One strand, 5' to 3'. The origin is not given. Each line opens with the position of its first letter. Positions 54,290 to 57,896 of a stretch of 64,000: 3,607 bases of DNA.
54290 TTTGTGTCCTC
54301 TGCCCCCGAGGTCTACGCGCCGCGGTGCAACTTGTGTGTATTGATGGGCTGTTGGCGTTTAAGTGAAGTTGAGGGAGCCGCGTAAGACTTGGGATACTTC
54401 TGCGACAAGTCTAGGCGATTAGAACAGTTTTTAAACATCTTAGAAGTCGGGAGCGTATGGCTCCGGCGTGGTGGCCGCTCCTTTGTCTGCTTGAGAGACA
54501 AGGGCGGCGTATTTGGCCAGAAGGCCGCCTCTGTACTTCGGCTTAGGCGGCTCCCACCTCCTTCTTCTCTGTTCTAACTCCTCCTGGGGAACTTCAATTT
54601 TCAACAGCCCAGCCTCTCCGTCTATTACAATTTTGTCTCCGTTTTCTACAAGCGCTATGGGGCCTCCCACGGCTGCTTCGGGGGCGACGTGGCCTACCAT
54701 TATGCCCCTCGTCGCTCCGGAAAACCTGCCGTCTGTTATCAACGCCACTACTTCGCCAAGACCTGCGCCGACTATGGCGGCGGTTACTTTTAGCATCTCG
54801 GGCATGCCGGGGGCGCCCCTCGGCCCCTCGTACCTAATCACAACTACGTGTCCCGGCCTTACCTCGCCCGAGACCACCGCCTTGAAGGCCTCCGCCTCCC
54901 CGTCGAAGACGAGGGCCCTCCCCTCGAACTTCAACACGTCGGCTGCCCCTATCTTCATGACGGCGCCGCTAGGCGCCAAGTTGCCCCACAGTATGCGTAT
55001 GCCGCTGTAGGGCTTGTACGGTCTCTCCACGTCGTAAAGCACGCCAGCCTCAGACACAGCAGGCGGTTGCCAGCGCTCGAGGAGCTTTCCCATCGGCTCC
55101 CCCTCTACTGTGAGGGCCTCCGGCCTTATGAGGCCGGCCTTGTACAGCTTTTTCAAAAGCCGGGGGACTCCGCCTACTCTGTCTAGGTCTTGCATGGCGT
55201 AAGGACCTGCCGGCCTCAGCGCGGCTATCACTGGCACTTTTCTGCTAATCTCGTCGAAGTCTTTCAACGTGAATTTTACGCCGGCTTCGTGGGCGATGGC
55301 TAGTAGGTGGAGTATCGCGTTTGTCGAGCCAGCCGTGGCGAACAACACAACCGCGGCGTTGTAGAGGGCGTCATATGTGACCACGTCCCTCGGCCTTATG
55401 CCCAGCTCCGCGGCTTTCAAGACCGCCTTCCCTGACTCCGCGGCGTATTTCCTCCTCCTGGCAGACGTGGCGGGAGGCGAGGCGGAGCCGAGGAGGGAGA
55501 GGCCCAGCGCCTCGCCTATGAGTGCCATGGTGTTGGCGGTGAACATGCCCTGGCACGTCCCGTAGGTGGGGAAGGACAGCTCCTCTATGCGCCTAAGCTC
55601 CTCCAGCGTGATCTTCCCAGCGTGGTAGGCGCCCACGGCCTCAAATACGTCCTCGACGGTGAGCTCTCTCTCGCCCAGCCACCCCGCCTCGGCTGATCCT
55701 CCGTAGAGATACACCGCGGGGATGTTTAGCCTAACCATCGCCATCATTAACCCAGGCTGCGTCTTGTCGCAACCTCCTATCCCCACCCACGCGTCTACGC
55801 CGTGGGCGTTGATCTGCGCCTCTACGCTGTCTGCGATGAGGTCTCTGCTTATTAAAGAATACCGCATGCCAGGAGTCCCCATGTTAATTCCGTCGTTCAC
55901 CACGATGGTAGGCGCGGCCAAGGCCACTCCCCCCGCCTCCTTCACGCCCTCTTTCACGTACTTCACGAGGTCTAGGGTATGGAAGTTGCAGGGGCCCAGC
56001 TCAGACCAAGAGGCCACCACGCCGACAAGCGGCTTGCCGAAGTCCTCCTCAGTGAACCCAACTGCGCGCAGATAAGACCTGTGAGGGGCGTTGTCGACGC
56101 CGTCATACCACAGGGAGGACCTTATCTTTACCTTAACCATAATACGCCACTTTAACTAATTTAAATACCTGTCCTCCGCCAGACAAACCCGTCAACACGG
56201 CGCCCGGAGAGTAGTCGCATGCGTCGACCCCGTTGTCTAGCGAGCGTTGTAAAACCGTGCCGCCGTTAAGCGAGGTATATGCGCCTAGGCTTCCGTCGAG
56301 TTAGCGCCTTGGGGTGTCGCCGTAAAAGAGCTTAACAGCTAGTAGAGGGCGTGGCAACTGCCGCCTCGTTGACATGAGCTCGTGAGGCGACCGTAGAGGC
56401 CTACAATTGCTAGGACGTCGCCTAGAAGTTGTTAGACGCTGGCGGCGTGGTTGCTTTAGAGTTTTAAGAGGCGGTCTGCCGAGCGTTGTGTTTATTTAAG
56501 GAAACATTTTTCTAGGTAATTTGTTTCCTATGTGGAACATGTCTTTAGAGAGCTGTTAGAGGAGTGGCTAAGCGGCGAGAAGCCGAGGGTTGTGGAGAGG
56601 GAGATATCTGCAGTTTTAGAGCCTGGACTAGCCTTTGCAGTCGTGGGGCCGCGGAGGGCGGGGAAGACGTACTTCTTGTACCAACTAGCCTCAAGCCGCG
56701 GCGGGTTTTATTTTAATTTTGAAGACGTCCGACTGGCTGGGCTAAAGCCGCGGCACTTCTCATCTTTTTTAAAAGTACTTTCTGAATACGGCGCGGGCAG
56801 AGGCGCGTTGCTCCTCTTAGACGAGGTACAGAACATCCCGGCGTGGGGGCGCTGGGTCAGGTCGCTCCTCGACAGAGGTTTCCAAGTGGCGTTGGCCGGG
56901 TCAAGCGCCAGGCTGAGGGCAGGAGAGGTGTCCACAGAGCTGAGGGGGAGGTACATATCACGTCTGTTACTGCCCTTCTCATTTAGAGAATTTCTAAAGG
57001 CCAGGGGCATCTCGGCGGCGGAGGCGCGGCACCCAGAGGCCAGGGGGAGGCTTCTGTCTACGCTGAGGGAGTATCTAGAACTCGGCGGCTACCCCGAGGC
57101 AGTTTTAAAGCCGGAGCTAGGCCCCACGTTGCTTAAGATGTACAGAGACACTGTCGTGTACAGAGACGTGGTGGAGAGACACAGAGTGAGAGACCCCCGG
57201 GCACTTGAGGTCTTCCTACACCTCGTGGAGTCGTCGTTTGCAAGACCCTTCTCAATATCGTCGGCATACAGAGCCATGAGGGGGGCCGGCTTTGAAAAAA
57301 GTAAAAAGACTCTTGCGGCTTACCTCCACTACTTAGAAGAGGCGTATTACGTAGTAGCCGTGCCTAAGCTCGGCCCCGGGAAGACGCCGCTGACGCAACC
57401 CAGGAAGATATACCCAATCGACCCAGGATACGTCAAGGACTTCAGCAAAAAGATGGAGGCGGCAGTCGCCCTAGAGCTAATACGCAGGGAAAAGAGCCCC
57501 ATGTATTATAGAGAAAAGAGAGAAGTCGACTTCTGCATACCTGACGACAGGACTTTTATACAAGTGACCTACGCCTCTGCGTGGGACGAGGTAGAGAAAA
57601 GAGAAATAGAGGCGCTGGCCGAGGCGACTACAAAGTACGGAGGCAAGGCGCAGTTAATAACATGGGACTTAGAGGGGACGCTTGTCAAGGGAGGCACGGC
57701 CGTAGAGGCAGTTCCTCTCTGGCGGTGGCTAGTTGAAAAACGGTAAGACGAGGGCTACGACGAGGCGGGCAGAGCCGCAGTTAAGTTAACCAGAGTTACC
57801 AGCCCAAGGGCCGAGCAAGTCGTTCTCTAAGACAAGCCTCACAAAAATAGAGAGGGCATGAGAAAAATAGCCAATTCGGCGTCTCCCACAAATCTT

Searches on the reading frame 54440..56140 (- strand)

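Call 4: search_protein_families(library=pfam, proteins=[window:54440-56140:-])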
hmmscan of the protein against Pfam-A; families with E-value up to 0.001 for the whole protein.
window:54440-56140:- (566 aa): 2 families
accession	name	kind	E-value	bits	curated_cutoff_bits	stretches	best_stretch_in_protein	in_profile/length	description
PF00920.27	ILVD_EDD_N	-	1e-120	403.1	27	1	36-351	1-314/316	Dihydroxy-acid/6-phosphogluconate dehydratase N-terminal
PF24877.1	ILV_EDD_C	-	5.1e-73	245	27.7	1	367-555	2-191/191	Dihydroxy-acid/6-phosphogluconate dehydratase C-terminal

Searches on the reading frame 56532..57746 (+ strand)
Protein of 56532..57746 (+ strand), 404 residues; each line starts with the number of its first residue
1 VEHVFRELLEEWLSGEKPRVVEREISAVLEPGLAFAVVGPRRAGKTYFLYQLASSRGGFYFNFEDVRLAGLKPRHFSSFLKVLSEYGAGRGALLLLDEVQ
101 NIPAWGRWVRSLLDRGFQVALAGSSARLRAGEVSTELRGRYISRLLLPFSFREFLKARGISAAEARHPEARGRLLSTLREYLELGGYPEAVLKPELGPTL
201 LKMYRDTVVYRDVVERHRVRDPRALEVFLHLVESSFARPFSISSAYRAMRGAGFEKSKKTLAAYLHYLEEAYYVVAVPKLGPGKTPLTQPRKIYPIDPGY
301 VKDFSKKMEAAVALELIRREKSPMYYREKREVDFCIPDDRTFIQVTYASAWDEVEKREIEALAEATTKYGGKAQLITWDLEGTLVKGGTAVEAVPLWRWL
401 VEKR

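Call 4: search_protein_families(library=pfam, proteins=[window:56532-57746:+])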
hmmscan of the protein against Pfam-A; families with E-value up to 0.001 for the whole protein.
window:56532-57746:+ (404 aa): 2 families
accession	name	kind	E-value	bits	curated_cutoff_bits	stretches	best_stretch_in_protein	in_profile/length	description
PF13173.12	AAA_14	-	4.4e-28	98.3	27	1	35-155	5-129/129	AAA domain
PF13635.12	DUF4143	-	1.5e-11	44.7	28.1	1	211-340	2-150/160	Domain of unknown function (DUF4143)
